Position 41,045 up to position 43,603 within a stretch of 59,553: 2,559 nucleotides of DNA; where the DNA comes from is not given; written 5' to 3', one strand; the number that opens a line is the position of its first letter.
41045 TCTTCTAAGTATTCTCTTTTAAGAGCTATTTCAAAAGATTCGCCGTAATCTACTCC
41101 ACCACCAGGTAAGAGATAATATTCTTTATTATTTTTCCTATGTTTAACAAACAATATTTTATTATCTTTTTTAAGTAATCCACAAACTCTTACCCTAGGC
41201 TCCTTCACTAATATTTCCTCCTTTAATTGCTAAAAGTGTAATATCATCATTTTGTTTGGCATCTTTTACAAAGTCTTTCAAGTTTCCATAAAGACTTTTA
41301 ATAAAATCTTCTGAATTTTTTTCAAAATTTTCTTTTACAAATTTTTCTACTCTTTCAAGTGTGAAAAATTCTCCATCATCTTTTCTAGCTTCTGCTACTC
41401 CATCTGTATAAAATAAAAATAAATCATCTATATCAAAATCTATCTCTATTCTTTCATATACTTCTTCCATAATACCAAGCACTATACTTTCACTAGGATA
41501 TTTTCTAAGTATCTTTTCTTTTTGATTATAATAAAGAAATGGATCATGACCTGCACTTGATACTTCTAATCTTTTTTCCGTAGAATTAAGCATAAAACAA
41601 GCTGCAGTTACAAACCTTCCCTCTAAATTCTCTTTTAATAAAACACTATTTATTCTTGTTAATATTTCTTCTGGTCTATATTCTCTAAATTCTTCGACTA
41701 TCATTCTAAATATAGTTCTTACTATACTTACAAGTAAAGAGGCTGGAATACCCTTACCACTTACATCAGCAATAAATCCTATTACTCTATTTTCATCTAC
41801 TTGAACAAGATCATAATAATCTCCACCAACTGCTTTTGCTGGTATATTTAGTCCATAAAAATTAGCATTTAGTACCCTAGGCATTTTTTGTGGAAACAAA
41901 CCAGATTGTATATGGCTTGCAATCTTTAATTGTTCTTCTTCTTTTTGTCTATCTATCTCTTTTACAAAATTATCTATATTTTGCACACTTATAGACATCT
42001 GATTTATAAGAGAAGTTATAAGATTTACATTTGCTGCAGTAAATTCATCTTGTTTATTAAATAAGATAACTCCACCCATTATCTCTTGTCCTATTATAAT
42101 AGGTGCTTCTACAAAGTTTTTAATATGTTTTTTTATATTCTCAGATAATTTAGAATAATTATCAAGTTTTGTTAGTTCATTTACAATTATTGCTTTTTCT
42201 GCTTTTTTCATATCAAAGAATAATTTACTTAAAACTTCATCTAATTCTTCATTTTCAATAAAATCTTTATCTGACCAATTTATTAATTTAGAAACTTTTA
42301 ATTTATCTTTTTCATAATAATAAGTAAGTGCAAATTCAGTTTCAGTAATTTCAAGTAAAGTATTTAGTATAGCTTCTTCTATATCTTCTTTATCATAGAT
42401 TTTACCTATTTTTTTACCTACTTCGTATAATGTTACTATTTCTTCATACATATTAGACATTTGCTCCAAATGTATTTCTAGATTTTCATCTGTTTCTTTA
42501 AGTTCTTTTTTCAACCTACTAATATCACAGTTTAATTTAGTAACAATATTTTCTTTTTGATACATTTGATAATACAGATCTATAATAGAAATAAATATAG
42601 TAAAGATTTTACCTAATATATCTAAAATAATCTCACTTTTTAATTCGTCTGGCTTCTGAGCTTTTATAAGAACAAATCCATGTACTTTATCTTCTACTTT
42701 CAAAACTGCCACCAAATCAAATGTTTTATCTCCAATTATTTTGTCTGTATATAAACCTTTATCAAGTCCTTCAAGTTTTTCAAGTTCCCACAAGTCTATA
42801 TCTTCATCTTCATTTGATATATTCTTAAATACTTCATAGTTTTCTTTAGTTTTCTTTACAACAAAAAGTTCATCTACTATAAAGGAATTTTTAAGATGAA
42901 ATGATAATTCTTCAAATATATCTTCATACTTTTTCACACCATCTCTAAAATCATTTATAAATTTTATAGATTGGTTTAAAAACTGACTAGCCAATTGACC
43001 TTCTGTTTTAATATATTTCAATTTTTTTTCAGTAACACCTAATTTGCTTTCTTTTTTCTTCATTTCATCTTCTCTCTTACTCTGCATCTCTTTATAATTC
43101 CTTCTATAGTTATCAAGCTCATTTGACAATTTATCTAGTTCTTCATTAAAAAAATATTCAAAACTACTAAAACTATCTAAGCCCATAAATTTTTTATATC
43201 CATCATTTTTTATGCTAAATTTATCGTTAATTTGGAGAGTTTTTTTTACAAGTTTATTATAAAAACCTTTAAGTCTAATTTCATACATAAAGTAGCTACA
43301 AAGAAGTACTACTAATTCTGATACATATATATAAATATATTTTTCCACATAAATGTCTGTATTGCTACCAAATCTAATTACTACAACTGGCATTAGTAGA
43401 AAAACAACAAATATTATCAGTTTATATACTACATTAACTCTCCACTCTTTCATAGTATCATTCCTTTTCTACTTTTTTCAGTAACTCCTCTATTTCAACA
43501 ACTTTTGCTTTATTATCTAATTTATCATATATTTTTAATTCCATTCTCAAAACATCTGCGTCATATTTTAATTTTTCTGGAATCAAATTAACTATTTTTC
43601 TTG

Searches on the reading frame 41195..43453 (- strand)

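Call 38: search_protein_families(library=pfam, proteins=[window:41195-43453:-], max_evalue=0.00001)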
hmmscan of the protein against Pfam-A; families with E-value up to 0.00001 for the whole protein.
window:41195-43453:- (752 aa): 2 families
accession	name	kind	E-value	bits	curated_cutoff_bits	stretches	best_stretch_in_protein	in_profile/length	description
PF07228.17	SpoIIE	-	3.5e-41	141.7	25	1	554-744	2-190/192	Stage II sporulation protein E (SpoIIE)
PF13185.12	GAF_2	-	4.3e-09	37.1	28.6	1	355-490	4-135/136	GAF domain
